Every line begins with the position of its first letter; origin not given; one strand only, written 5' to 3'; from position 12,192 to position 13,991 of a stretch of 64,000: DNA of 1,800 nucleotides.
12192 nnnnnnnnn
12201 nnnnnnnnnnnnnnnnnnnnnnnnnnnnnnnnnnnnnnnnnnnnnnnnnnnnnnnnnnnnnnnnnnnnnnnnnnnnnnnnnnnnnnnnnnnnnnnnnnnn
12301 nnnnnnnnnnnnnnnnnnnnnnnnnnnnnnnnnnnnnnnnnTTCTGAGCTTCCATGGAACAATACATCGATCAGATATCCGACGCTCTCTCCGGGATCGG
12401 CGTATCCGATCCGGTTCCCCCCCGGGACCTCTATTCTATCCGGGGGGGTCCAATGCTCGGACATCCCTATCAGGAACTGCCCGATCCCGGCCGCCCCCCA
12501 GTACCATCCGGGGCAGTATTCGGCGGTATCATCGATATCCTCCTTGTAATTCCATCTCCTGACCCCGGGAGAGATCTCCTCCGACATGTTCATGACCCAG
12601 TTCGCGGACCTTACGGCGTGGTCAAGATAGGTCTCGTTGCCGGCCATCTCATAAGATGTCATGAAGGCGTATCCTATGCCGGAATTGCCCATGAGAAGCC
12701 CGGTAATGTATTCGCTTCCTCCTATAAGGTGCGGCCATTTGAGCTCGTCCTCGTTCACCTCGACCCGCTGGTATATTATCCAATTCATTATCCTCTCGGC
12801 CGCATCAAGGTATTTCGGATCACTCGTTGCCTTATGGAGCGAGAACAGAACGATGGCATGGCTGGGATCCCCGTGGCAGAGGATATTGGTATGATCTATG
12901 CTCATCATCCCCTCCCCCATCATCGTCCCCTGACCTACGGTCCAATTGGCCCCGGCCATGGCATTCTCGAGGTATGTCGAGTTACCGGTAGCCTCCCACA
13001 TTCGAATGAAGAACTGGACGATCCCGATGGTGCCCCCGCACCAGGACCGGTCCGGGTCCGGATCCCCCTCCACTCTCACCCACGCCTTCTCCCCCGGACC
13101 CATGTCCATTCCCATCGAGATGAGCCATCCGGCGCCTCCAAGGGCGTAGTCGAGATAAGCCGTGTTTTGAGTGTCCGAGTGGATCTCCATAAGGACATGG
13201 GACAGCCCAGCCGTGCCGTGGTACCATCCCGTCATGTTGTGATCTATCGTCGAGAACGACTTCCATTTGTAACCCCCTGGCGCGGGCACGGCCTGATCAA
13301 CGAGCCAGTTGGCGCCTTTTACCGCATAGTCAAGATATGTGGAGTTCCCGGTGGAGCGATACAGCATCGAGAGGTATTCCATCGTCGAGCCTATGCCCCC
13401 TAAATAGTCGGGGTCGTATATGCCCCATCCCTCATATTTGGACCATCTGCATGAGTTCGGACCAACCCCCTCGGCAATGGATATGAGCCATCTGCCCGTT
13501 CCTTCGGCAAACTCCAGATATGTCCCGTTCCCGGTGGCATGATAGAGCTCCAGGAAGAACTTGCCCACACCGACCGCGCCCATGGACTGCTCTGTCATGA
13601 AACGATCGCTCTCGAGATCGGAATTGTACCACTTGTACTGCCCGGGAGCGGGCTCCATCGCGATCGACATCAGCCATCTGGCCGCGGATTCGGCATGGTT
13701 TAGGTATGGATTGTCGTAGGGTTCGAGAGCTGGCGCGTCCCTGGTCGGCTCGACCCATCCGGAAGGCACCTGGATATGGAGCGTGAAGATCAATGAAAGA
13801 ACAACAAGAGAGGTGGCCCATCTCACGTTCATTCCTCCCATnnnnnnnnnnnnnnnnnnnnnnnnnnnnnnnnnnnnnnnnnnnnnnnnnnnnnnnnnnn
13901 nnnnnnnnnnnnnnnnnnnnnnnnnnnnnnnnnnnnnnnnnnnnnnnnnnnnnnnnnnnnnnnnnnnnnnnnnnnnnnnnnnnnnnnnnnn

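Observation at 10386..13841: Extracellular LanC-like domain with intact zinc-ligand triad fused to a CARDB-rich, membrane-anchored surface protein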

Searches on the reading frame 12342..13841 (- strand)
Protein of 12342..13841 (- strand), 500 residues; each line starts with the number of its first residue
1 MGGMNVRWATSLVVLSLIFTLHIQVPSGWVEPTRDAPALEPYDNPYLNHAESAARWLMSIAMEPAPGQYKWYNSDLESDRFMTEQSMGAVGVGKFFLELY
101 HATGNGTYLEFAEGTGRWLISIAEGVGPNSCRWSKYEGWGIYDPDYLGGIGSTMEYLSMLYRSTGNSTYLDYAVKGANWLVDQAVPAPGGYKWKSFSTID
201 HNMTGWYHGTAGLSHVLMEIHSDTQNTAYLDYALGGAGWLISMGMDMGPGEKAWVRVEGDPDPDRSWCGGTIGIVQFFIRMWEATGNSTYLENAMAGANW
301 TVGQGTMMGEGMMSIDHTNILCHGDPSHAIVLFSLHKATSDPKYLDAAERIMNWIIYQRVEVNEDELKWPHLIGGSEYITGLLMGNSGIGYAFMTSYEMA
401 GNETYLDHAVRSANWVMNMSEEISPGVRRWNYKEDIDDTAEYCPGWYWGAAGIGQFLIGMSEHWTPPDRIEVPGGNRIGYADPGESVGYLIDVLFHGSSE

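Call 5: search_solved_structures(query=window:12342-13841:-, max_evalue=1, show_alignments=4)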
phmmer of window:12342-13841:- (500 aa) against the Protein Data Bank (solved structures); distinct sequences matched with E-value up to 1: 11.
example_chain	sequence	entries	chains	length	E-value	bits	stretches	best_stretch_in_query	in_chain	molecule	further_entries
6wq1_A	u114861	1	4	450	8.3e-05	24.6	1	258-356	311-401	LanC-like protein 2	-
3t33_A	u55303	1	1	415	0.00045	22.2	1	204-359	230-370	G protein coupled receptor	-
8d0v_A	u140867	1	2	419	0.0018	20.2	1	262-356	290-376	Glutathione S-transferase LANCL1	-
3e6u_A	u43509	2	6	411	0.0023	19.9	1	265-356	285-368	LanC-like protein 1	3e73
8czk_A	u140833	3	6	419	0.0024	19.8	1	265-356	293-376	Glutathione S-transferase LANCL1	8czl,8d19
2gh4_A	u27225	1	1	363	0.01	17.7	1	278-364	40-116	Putative glycosyl hydrolase yteR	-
1nc5_A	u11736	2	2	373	0.011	17.6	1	278-360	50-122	hypothetical protein yTER | Putative glycosyl hydrolase yteR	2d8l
8car_A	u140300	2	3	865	0.011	17.6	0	81-125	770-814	Serine/threonine protein kinase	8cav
8sao_B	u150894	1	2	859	0.56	12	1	87-173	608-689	Class III lanthionine synthetase LanKC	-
8sap_A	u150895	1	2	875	0.57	11.9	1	87-173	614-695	Class III lanthionine synthetase LanKC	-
8sam_A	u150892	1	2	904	0.6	11.9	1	87-173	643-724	Class III lanthipeptide, Class III lanthionine synthetase LanKC fusion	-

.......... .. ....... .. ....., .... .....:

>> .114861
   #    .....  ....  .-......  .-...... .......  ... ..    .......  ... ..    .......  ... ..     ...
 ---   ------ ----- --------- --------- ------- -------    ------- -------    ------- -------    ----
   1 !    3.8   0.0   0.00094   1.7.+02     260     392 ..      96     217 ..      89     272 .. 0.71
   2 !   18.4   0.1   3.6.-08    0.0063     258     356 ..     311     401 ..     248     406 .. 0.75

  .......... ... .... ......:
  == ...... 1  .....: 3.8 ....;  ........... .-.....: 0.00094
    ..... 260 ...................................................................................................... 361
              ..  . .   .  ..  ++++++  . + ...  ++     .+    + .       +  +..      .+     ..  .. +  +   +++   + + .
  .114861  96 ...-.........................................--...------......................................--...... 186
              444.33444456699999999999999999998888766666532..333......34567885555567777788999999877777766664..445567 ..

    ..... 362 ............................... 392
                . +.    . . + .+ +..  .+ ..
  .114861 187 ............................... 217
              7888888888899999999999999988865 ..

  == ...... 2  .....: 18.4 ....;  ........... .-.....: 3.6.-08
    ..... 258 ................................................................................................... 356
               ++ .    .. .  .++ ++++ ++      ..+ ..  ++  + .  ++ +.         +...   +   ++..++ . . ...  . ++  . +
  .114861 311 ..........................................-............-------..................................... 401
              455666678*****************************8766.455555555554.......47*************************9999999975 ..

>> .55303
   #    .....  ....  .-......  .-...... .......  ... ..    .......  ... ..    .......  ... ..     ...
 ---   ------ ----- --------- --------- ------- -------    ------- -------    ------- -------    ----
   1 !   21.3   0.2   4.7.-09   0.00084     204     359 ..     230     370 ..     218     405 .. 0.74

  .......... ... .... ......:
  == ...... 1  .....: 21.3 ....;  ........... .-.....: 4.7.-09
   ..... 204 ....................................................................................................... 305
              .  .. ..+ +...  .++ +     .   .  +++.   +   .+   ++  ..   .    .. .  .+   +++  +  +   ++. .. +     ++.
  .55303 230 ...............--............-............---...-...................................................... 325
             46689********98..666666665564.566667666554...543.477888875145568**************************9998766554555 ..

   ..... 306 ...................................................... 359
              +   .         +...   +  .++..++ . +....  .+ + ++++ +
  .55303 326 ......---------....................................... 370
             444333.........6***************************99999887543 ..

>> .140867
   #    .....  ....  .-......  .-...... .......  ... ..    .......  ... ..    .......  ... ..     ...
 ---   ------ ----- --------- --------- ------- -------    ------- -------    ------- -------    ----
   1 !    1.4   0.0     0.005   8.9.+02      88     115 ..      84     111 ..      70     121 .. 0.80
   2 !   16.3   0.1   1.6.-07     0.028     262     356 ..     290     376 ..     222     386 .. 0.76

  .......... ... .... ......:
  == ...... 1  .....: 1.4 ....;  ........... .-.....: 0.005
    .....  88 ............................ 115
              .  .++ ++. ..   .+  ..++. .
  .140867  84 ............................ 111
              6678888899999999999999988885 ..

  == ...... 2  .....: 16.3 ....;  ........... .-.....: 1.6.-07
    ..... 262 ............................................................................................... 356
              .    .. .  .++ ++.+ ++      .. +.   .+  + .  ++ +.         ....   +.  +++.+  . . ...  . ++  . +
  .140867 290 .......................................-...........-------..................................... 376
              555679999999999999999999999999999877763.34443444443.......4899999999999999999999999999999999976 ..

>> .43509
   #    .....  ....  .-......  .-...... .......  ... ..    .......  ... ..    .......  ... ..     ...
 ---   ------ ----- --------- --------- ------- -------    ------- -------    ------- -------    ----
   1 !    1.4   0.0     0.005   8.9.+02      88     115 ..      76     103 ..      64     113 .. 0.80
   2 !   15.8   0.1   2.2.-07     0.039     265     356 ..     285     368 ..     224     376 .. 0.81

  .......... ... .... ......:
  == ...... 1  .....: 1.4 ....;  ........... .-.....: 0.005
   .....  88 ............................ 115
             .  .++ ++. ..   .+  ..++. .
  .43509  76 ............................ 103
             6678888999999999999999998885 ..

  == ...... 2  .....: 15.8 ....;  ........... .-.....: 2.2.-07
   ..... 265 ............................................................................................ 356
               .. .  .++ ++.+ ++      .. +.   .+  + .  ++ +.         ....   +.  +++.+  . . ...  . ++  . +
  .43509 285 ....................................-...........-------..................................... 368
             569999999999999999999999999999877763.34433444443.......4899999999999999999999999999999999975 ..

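Call 9: find_homologous_proteins(query=window:12372-13841:-, max_evalue=0.001)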
Query window:12372-13841:- (490 aa): 17 proteins with E <= 0.001 among 5149 candidates.
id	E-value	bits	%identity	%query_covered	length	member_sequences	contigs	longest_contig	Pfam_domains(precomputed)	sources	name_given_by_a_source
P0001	1.1e-135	472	46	93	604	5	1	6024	PF03663.21,PF05147.20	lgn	-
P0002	1.3e-130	455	46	92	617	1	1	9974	PF07470.20,PF07944.19,PF06662.20,PF05147.20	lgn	-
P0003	1.5e-69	253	33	95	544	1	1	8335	PF07944.19,PF05147.20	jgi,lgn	jgi:lantibiotic modifying enzyme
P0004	7.9e-65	238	33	86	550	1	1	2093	PF06917.20,PF07470.20,PF07944.19,PF05345.19,PF05147.20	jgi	jgi:rhamnogalacturonyl hydrolase YesR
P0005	4.0e-51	192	29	90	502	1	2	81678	PF07470.20,PF03663.21,PF05147.20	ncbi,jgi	ncbi:MAG: lanthionine synthetase LanC family protein [Candidatus Helarchaeota archaeon]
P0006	2.3e-43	167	28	93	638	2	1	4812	PF01391.24,PF07470.20,PF03663.21,PF06662.20,PF05147.20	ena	-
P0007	5.4e-43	166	29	91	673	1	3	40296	PF00801.27,PF07470.20,PF07944.19,PF03663.21,PF06662.20,PF05147.20,PF18911.7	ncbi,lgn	-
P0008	1.3e-36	144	30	72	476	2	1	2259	PF03663.21,PF06662.20,PF05147.20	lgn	-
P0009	1.2e-35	141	31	65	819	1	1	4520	PF07470.20,PF16640.12,PF07705.18,PF07944.19,PF03663.21,PF06662.20,PF05147.20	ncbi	-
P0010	1.6e-34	138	28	59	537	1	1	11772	PF07470.20,PF07944.19,PF03663.21,PF06662.20,PF05147.20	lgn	-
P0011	6.5e-33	132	30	66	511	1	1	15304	PF07470.20,PF03663.21,PF05147.20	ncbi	-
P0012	2.2e-32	131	27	93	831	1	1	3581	PF07470.20,PF03663.21,PF05147.20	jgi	-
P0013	5.7e-21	93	27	73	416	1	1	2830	PF07470.20,PF07944.19,PF03663.21,PF06662.20,PF05147.20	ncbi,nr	ncbi:MAG TPA: lanthionine synthetase LanC family protein, partial [Candidatus Hodarchaeales archaeon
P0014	2.9e-19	87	26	37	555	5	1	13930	PF05147.20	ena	-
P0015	1.6e-13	68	24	79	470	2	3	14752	PF05147.20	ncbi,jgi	-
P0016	4.2e-8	50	26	44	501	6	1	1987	PF05147.20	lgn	-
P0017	7.5e-8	50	25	44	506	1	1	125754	PF05147.20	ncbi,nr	ncbi:MAG: hypothetical protein INQ03_23205 [Candidatus Heimdallarchaeota archaeon]|nr:hypothetical p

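Call 20: find_related_loci(query=A2, collection=genome_contigs, flank=8000)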
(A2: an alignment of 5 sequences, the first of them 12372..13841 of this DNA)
Query A2 (490 aa) in genome_contigs; peptide patterns used: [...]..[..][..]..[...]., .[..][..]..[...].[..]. (x = any residue, [..] = any of these).
97 stretches matched a pattern; 25 encode a relative of the query (tblastn E <= 1e-3); 25 distinct loci.
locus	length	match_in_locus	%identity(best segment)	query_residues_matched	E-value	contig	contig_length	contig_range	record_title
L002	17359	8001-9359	62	35-487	0e+0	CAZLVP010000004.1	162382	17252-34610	MAG TPA_asm: uncultured Thermoplasmatales archaeon isolate SRP319275_co4_108 genome assembly, contig: NODE_44_length_162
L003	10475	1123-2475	61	35-485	0e+0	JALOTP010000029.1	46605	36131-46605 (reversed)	MAG: Thermoplasmatota archaeon isolate Prado236 scaffold_1567, whole genome shotgun sequence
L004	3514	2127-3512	59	6-465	0e+0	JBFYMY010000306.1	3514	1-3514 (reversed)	MAG: Thermoplasmatales archaeon isolate PPR_0074 k121_7574520, whole genome shotgun sequence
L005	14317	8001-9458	47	7-489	9e-150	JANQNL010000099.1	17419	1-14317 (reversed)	MAG: Thermoplasmatota archaeon isolate PL23a_bin.128 k99_3946347, whole genome shotgun sequence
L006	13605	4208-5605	45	25-489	2e-137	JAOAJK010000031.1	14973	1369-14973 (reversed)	MAG: Thermoplasmata archaeon isolate SKW197 NODE_31_length_14973_cov_13.640105, whole genome shotgun sequence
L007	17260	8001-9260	30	43-467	1e-41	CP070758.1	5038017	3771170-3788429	MAG: Gemmatimonadota bacterium isolate bin29 chromosome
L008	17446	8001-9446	30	1-477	2e-39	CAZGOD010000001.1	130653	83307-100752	MAG TPA_asm: uncultured Thermoplasmatales archaeon isolate SRP214966_co4_455 genome assembly, contig: NODE_15_length_130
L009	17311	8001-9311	28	37-472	1e-33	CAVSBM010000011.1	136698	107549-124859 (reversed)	MAG: uncultured Chloroflexia bacterium isolate MFD04408.bin.2.194 genome assembly, contig: contig_35526, whole genome sh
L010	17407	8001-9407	27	43-475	9e-34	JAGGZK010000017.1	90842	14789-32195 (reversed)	MAG: Thermoplasmata archaeon isolate AUK202 PB_MBMC_156_c_000000000052, whole genome shotgun sequence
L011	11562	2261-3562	28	33-466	4e-26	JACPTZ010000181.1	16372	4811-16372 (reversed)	MAG: Planctomycetota bacterium isolate NC_groundwater_745_Ag_S-0.65um_67_9 S37_SO-6_scaffold_734556, whole genome shotgu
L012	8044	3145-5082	27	48-460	6e-24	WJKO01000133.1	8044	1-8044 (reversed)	MAG: Promethearchaeota archaeon isolate Bin_342 k141_761187, whole genome shotgun sequence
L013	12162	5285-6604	25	46-462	1e-23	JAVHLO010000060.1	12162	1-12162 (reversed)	MAG: Planctomycetota bacterium isolate Ess09-14 NODE_60_length_12162_cov_4.311752, whole genome shotgun sequence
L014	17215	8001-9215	27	43-462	3e-22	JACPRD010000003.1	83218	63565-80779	MAG: Planctomycetota bacterium isolate NC_groundwater_670_Ag_B-0.1um_68_49 B_1_S1_Biohub_coassembly_k141_126174, whole g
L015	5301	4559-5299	28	44-420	9e-17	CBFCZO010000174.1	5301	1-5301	MAG TPA_asm: uncultured bacterium isolate SRR26215680_concoct_129 genome assembly, contig: ERZ25073474.21981, whole geno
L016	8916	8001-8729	25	88-462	8e-9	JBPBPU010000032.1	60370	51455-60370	MAG: Janthinobacterium lividum isolate 3300051446_45 3300051446_45_Ga0502435_00000781, whole genome shotgun sequence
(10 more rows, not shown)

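Call 23: predict_structure(alignment_id=A1)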
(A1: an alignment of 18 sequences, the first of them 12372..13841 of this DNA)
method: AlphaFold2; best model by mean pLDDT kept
length: 490 residues; sequences in the alignment: 18
mean_pLDDT: 87.3   pTM: 0.84
mean pLDDT of the five models: 87.3, 85.7, 85.6, 81.3, 80.9
residues with pLDDT >= 90: 343; 70-90: 80; 50-70: 25; < 50: 42
segments of 3 or more residues with pLDDT < 50: 1-4, 23-40, 473-490
pLDDT, mean of each block of 10 residues (from residue 1): 54 69 40 38 85 96 97 88 91 97 97 98 94 90 85 96 98 97 94 78 90 96 97 98 96 94 93 98 97 98 92 86 94 97 98 96 96 89 94 96 97 95 90 72 87 96 76 44 42
secondary structure, 60 per line:
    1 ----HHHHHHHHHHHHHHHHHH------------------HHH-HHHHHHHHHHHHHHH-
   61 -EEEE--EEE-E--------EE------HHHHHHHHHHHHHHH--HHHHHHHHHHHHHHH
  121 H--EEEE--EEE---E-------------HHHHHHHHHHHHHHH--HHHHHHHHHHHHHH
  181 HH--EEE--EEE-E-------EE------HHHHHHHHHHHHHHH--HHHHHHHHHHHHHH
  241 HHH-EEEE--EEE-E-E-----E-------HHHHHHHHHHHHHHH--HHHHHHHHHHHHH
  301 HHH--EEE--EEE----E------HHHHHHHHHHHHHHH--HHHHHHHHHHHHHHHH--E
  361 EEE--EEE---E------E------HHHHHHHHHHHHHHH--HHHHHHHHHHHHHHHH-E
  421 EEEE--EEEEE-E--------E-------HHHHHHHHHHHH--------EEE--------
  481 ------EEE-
elements in order: H5-22 H45-59 E62-65 E68-70 H89-103 H106-121 E124-127 E130-132 H150-164 H167-182 E185-187 E190-192 H210-224 H227-243 E245-248 E251-253 H271-285 H288-303 E306-308 E311-313 H325-339 H342-357 E360-363 E366-368 H386-400 H403-418 E420-424 E427-431 H450-461 E470-472 E487-489

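Call 26: fold_search(model_id=the predicted structure, library=pdb)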
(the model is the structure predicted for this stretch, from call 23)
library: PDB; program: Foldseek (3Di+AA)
matches with E <= 10: 800; with E <= 0.001: 166
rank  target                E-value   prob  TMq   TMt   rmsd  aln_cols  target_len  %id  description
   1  6wq1_C                1.7e-10  1.00  0.39  0.46   8.8       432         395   14  Eukaryotic LanCL2 protein (released 2021-05-05)
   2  6wq1_A                9.3e-10  1.00  0.38  0.45   9.2       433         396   14  Eukaryotic LanCL2 protein (released 2021-05-05)
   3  8czk_A                1.3e-09  1.00  0.38  0.45   7.2       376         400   14  Human LanCL1 bound to GSH and Dhb-Erk peptide (released 2023-01-25)
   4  8d0v_A                1.3e-09  1.00  0.39  0.45   8.1       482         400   14  Human LanCL1 C264A mutant bound to GSH (released 2023-01-25)
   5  3e6u_D                2.6e-09  1.00  0.53  0.63   6.4       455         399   16  Crystal structure of Human LanCL1 (released 2009-06-23)
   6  3e73_A                2.9e-09  1.00  0.36  0.41   7.4       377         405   16  Crystal Structure of Human LanCL1 complexed with GSH (released 2009-06-30)
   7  3t33                  3.9e-09  1.00  0.54  0.64   6.3       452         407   14  Crystal Structure of Arabidopsis GCR2 (released 2013-04-17)
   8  3e6u_A                7.1e-09  1.00  0.37  0.42   7.9       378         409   15  Crystal structure of Human LanCL1 (released 2009-06-23)
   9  8cav_A                7.8e-09  1.00  0.53  0.32   9.2       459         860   15  Discovery of the lanthipeptide Curvocidin and structural insights into its trifunctional synthetase CuvL (released 2023-06-14)
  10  8cav_B                9.1e-09  1.00  0.54  0.32   6.2       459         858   15  Discovery of the lanthipeptide Curvocidin and structural insights into its trifunctional synthetase CuvL (released 2023-06-14)
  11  8car                  9.5e-09  1.00  0.54  0.33   6.4       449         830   15  Discovery of the lanthipeptide Curvocidin and structural insights into its trifunctional synthetase CuvL (released 2023-06-14)
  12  8h1l_A                1.1e-08  1.00  0.46  0.53   6.5       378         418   16  Crystal structure of glucose-2-epimerase in complex with D-Glucitol from Runella slithyformis Runsl_4512 (released 2023-07-12)
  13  5zhb_A                1.6e-08  1.00  0.49  0.59   7.3       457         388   12  Structure of Cellobiose 2-Epimerase from Bacillus thermoamylovorans B4167 (released 2019-06-19)
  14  3e6u_B                1.9e-08  1.00  0.35  0.41   7.9       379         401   16  Crystal structure of Human LanCL1 (released 2009-06-23)
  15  4v1s_A                2.7e-08  1.00  0.51  0.65   5.9       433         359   12  Structure of the GH76 alpha-mannanase BT2949 from Bacteroides thetaiotaomicron (released 2015-02-11)
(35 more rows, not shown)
